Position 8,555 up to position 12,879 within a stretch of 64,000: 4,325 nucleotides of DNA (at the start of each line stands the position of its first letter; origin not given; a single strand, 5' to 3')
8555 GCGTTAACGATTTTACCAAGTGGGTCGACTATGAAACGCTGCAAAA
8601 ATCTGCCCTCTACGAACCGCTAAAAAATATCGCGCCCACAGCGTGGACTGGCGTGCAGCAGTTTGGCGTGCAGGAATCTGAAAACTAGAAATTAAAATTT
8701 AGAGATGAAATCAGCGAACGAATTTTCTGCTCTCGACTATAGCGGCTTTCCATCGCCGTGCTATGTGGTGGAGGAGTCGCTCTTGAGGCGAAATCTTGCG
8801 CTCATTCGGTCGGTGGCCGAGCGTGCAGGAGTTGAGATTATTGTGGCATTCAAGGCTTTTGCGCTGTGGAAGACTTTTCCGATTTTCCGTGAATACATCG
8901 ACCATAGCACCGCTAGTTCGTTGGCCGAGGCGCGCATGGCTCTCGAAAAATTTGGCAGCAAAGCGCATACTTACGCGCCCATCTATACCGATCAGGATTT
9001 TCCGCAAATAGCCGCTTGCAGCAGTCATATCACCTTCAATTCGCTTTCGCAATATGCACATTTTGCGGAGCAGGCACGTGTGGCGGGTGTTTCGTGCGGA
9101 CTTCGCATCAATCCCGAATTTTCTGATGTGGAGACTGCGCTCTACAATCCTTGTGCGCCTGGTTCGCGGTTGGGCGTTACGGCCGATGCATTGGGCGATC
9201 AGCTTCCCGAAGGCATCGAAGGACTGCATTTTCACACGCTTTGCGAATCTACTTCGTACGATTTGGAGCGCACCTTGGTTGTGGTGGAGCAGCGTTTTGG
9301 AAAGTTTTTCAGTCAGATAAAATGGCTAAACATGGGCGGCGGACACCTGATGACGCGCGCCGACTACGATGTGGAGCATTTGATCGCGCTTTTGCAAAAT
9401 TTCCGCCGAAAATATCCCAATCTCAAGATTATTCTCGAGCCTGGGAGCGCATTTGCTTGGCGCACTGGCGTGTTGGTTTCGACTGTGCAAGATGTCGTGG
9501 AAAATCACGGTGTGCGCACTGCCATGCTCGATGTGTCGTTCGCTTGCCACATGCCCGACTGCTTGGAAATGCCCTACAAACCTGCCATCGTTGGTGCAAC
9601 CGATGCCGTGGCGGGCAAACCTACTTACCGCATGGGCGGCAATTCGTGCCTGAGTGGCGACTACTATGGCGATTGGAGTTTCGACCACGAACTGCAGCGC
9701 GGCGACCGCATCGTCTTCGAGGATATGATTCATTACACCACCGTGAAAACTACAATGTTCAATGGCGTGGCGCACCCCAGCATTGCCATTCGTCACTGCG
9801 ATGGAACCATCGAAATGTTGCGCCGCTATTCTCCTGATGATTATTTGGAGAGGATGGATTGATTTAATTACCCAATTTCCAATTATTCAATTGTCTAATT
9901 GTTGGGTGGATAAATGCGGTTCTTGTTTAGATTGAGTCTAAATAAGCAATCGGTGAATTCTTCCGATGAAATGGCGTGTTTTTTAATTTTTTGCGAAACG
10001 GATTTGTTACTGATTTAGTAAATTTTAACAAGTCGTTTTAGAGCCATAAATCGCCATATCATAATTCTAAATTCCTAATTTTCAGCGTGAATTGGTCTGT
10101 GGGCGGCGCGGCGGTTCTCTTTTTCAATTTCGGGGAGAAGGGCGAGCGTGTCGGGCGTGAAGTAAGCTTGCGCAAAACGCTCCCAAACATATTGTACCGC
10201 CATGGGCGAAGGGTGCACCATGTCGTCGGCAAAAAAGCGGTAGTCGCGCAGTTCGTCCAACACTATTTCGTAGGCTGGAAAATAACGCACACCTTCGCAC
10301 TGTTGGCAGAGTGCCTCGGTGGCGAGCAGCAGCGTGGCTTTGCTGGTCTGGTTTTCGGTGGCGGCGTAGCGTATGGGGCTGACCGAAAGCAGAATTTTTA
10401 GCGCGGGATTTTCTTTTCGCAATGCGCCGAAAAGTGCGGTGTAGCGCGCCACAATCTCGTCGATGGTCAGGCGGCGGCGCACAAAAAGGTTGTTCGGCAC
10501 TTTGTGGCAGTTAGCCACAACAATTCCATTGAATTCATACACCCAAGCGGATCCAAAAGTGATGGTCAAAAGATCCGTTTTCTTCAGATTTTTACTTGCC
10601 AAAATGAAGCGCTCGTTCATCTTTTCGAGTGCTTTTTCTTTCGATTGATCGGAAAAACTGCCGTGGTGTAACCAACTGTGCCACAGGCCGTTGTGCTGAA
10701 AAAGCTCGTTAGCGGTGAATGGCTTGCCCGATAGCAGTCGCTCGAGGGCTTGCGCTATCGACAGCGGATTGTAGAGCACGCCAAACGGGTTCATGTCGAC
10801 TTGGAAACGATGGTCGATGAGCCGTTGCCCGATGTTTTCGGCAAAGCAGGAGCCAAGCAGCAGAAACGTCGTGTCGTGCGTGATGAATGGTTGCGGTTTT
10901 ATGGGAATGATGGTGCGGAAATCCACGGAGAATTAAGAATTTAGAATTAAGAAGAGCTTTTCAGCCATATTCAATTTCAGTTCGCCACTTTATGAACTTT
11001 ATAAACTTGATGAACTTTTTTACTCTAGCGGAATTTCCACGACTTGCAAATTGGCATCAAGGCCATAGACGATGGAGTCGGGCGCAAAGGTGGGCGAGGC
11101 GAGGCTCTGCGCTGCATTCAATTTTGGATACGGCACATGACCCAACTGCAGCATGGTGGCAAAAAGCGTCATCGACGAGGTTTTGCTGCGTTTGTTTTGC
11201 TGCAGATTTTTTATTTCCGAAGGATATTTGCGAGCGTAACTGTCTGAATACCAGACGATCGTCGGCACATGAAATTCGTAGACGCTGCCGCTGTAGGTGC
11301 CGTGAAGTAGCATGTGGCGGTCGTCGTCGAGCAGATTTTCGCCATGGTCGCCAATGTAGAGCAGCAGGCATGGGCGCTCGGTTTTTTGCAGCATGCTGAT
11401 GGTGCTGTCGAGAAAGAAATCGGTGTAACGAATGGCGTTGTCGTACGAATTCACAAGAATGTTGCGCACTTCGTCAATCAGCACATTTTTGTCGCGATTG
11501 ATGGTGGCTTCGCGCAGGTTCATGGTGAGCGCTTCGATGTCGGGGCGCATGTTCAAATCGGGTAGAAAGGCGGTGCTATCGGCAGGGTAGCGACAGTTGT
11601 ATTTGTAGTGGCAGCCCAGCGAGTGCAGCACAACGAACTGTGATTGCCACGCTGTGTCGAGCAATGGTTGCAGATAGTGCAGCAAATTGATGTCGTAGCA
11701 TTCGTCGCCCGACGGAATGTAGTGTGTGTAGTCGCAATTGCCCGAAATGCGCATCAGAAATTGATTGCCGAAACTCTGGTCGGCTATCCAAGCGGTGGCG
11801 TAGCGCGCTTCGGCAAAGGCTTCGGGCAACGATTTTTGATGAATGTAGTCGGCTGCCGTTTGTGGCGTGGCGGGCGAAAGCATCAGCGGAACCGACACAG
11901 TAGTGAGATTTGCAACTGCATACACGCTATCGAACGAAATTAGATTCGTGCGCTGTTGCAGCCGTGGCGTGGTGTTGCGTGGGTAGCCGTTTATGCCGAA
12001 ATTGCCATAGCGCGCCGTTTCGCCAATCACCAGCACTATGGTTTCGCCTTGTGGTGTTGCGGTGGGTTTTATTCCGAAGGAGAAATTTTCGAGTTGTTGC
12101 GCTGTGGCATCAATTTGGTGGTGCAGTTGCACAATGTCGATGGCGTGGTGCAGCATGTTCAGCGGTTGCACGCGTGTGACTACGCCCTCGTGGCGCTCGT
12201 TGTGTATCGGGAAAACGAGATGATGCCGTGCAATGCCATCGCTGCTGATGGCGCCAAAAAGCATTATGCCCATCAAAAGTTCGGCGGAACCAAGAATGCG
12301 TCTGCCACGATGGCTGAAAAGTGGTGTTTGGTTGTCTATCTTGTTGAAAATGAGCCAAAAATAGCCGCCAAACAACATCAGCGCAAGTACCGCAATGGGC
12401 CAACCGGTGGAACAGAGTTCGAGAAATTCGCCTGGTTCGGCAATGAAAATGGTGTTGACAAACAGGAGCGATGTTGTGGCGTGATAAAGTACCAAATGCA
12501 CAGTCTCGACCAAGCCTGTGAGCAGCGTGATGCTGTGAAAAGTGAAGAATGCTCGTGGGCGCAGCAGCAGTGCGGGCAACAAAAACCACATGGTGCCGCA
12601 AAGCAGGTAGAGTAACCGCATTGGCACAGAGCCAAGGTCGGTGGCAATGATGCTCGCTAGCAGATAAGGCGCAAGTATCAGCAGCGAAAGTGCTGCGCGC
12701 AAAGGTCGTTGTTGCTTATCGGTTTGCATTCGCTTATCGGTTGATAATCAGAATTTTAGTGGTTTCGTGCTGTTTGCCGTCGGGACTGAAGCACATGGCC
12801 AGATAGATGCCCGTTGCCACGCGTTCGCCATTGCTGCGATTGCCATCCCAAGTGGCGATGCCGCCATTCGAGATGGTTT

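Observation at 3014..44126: Strongly over-represented word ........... (core of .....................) in both genes and spacers, in both orientations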

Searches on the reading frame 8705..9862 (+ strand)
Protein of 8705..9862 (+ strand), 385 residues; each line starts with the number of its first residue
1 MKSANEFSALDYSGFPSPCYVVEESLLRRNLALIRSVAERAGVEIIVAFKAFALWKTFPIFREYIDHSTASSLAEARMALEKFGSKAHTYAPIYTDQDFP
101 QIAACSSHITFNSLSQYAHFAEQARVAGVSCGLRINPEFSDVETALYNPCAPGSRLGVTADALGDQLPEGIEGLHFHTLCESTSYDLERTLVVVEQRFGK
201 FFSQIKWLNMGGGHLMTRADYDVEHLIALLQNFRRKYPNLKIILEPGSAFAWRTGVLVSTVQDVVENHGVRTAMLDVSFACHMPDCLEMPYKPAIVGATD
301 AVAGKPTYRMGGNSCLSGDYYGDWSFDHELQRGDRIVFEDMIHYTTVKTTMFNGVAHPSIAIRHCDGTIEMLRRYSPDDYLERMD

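Call 6: search_protein_families(library=pfam, proteins=[window:8705-9862:+])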
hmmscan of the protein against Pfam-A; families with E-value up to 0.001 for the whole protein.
window:8705-9862:+ (385 aa): 2 families
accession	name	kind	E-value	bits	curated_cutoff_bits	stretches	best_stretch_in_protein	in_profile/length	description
PF00278.28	Orn_DAP_Arg_deC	-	3.2e-12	47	23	1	158-341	5-94/95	Pyridoxal-dependent decarboxylase, C-terminal sheet domain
PF02784.22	Orn_Arg_deC_N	-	0.00083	19.2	23.4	0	110-251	88-246/247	Pyridoxal-dependent decarboxylase, pyridoxal binding domain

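Call 75: search_protein_families(library=ncbifam, proteins=[window:8705-9862:+], max_evalue=0.001)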
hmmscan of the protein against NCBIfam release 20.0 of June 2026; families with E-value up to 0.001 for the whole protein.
window:8705-9862:+ (385 aa): 4 families
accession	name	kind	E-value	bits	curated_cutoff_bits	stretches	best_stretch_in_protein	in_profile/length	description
TIGR01047.1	nspC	equivalog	6.6e-146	485.6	409.05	1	16-383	2-379/380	carboxynorspermidine decarboxylase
TIGR01048.1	lysA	equivalog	5.3e-12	44.9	297.9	1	15-373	23-404/417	diaminopimelate decarboxylase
NF006515.0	PRK08961.1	equivalog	1.8e-11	42.8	802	1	107-354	595-850/861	bifunctional aspartate kinase/diaminopimelate decarboxylase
NF052544.1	OrLyDeCDokD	equivalog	0.00054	18.7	700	0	307-375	375-449/461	ornithine/lysine decarboxylase DokD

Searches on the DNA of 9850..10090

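Call 37: search_rna_families(source=window, start=9850, end=10090, threshold=evalue, max_evalue=5)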
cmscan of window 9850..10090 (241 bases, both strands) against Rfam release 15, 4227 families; matches with E-value up to 5: 1.
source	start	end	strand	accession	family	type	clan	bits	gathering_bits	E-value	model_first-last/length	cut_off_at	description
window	9850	9899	+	RF02320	TtnuHACA13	Gene; snRNA; snoRNA; HACA-box;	-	17.8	100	0.83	85-134/134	5'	Tetrahymena snoRNA TtnuHACA13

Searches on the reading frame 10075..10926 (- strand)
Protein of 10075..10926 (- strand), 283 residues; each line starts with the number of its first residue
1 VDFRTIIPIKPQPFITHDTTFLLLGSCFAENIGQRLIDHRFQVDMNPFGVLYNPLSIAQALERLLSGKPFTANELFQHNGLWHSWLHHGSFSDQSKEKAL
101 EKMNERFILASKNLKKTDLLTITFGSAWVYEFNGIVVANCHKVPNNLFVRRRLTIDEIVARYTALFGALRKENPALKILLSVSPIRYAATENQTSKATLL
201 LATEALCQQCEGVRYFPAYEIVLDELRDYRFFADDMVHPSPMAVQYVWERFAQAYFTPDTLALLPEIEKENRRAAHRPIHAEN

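Call 6: search_protein_families(library=pfam, proteins=[window:10075-10926:-])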
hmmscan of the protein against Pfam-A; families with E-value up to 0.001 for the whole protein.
window:10075-10926:- (283 aa): 2 families
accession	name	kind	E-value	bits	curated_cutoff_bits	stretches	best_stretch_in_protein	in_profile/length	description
PF08885.17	GSCFA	-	1.1e-89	300.6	25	1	21-251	2-237/237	GSCFA family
PF13472.12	Lipase_GDSL_2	-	0.00037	21.5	32.9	1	151-241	77-173/178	GDSL-like Lipase/Acylhydrolase family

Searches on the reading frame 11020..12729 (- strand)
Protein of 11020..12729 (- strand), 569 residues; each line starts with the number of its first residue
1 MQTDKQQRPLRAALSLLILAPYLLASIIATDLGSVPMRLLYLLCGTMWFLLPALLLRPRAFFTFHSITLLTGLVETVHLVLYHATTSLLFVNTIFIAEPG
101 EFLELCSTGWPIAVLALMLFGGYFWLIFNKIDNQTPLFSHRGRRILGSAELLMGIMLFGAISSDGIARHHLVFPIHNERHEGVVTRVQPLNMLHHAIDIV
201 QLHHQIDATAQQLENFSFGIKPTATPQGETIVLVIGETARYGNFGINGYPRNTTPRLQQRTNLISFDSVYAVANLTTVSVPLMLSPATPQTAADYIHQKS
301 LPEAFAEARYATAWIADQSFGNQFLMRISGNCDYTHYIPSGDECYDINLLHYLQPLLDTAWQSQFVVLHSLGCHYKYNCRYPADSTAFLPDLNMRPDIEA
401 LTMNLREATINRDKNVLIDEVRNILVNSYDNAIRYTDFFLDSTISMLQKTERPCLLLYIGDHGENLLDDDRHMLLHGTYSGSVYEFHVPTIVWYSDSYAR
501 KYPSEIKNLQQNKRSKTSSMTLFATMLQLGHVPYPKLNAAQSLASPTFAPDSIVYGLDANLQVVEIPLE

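Call 64: search_protein_families(library=pfam, proteins=[window:11020-12729:-], max_evalue=0.00001)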
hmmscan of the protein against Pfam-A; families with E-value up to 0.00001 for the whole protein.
window:11020-12729:- (569 aa): 1 family
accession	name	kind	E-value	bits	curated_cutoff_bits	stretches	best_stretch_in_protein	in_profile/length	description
PF00884.28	Sulfatase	-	7e-46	157.3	25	1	230-530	2-299/301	Sulfatase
